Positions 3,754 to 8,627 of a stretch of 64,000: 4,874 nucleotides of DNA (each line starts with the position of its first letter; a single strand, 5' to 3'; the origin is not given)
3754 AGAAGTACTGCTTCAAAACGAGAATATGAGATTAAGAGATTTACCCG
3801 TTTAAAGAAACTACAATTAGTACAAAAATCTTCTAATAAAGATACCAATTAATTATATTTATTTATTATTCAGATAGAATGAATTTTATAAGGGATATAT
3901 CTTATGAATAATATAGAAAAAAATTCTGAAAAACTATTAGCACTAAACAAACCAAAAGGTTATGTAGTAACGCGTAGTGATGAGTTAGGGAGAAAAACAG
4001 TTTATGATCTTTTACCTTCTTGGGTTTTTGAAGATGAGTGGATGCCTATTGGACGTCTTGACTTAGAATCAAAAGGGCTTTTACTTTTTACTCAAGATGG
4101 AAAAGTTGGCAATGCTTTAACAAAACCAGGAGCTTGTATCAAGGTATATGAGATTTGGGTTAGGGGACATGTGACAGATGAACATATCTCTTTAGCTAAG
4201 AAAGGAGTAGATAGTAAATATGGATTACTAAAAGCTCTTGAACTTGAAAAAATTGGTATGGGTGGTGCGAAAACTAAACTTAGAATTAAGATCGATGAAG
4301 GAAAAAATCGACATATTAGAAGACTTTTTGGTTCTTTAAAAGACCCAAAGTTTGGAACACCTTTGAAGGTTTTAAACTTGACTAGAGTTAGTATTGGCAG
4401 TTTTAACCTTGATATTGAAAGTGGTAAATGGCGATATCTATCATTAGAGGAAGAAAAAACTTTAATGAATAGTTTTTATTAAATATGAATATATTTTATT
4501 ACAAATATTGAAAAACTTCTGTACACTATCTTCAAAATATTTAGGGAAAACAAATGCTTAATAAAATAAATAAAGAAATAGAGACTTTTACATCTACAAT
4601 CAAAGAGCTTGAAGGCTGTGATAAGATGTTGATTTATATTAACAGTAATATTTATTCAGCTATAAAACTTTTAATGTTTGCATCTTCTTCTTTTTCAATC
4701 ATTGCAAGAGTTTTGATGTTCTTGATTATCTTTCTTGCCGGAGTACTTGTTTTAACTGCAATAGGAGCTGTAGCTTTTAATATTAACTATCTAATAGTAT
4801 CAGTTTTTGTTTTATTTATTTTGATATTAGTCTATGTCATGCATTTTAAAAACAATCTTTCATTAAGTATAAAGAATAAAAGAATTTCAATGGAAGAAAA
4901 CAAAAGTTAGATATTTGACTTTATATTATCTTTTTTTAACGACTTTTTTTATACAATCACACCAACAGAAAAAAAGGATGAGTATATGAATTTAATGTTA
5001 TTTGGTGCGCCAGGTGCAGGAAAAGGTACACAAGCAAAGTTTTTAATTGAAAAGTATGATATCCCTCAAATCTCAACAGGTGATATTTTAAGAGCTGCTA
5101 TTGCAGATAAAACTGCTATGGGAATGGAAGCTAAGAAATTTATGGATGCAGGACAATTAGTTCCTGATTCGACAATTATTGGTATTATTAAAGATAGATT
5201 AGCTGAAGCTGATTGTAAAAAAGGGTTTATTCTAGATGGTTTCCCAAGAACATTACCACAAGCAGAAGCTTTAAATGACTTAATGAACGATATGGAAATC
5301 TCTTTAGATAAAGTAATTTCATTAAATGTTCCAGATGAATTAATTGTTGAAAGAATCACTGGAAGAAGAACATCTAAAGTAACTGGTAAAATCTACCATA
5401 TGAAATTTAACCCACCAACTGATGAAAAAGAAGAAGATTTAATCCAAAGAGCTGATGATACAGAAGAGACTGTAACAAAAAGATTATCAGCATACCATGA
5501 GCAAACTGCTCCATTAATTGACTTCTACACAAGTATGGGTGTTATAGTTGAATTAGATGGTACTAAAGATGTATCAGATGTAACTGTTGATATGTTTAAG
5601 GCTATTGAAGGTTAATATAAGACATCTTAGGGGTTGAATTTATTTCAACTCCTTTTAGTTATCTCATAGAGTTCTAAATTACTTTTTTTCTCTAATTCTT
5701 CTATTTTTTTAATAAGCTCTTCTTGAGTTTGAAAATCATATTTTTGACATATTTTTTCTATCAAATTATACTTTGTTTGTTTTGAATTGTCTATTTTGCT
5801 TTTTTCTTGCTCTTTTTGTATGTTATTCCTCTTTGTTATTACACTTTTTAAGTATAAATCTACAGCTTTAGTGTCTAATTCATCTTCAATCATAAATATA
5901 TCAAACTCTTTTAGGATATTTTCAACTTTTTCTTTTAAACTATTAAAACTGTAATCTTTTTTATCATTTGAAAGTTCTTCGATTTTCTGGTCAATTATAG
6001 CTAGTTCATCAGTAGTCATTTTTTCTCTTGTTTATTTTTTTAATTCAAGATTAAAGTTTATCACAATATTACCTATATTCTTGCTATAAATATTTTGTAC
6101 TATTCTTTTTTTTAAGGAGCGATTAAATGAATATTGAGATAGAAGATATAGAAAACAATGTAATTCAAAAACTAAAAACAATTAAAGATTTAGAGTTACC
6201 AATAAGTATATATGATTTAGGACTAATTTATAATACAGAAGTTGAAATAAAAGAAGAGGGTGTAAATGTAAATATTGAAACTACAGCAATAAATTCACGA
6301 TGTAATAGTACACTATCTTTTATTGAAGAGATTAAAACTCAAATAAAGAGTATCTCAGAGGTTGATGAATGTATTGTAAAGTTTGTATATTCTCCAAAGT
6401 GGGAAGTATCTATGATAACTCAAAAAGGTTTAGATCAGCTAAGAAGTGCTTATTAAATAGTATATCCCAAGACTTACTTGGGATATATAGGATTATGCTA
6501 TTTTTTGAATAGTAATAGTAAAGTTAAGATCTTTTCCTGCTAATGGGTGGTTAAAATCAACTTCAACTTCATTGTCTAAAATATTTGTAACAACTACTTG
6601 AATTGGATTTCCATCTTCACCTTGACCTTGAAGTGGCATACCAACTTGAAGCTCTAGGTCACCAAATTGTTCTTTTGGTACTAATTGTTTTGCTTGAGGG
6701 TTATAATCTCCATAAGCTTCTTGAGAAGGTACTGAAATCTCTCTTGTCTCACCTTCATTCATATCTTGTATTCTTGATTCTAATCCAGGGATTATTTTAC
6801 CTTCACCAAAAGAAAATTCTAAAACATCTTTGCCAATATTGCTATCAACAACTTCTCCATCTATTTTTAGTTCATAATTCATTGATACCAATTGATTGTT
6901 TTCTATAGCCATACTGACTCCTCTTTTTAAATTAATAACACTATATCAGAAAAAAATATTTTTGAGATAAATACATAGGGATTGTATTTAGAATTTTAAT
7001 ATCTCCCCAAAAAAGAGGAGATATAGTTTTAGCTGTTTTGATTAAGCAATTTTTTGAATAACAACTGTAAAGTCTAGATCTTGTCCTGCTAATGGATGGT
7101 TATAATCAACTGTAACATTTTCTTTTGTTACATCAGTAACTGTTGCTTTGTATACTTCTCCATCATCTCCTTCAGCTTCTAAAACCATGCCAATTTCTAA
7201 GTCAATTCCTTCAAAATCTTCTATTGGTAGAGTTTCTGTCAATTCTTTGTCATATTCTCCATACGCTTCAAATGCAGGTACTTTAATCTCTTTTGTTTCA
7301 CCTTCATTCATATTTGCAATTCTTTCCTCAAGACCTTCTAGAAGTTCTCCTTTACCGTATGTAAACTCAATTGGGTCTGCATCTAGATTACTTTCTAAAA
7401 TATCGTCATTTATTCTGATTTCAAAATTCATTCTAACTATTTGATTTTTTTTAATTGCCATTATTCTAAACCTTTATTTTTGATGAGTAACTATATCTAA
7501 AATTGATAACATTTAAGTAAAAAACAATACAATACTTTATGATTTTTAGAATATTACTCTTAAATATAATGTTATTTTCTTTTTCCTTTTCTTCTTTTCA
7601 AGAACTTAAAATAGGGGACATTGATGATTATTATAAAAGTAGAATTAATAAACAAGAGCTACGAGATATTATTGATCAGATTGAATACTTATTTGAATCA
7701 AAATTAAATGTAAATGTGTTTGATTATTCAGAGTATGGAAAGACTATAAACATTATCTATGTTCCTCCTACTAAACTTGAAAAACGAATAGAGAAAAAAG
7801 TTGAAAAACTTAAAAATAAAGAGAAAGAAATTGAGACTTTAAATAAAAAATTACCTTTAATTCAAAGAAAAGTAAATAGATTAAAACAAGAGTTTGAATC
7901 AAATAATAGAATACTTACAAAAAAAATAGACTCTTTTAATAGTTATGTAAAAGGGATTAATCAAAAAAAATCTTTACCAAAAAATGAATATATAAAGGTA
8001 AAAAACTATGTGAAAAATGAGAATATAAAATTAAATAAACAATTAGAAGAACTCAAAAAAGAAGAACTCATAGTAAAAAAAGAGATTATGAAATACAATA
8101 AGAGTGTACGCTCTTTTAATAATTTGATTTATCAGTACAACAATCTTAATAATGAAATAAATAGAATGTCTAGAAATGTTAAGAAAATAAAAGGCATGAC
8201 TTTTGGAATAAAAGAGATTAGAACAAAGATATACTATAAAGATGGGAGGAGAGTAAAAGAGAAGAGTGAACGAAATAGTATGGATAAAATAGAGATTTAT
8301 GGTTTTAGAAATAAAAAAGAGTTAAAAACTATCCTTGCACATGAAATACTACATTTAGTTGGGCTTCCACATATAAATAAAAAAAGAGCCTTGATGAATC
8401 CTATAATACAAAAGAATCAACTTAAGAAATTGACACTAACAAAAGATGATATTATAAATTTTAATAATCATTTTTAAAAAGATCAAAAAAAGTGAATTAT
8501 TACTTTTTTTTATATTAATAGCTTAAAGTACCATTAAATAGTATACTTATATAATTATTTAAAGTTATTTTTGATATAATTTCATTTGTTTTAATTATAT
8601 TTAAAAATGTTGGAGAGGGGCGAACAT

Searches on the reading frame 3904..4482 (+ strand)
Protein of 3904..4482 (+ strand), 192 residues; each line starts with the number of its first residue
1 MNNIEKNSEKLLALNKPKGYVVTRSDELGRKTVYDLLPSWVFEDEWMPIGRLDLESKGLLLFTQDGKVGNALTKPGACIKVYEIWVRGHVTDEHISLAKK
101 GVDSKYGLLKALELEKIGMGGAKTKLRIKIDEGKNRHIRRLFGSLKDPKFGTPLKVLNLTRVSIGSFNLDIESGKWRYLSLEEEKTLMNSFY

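Call 69: search_protein_families(library=pfam, proteins=[window:3904-4482:+], max_evalue=0.001)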
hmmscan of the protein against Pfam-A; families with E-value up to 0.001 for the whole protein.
window:3904-4482:+ (192 aa): 1 family
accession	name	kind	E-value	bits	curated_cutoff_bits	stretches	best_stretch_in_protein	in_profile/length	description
PF00849.27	PseudoU_synth_2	-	6.3e-15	56.1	26.8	1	11-142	2-150/152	RNA pseudouridylate synthase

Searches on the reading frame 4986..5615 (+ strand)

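Call 69: search_protein_families(library=pfam, proteins=[window:4986-5615:+], max_evalue=0.001)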
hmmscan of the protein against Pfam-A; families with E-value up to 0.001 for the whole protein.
window:4986-5615:+ (209 aa): 6 families
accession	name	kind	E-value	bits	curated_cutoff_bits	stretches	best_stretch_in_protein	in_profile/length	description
PF00406.28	ADK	-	1.9e-59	200.5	26.8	1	5-185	1-150/151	Adenylate kinase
PF13207.12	AAA_17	-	9.6e-30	104.1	27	1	6-131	1-126/136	AAA domain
PF17213.9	Hydin_ADK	-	2.3e-06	28.3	27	0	4-51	3-51/196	Hydin Adenylate kinase-like domain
PF05191.20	ADK_lid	-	0.0001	22.5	26.6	1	127-157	1-36/36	Adenylate kinase, active site lid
PF13238.12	AAA_18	-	0.00022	22.1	29.4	1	5-135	3-119/128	AAA domain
PF13671.12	AAA_33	-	0.00035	21.3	27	0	3-130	2-121/143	AAA domain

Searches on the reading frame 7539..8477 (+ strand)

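Call 20: search_protein_families(library=pfam, proteins=[window:7539-8477:+], max_evalue=0.001)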
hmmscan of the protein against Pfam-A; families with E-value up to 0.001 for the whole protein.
window:7539-8477:+ (312 aa): 1 family
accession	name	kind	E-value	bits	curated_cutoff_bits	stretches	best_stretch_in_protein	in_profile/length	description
PF00413.30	Peptidase_M10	-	6.2e-10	39.6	24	1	247-306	102-152/159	Matrixin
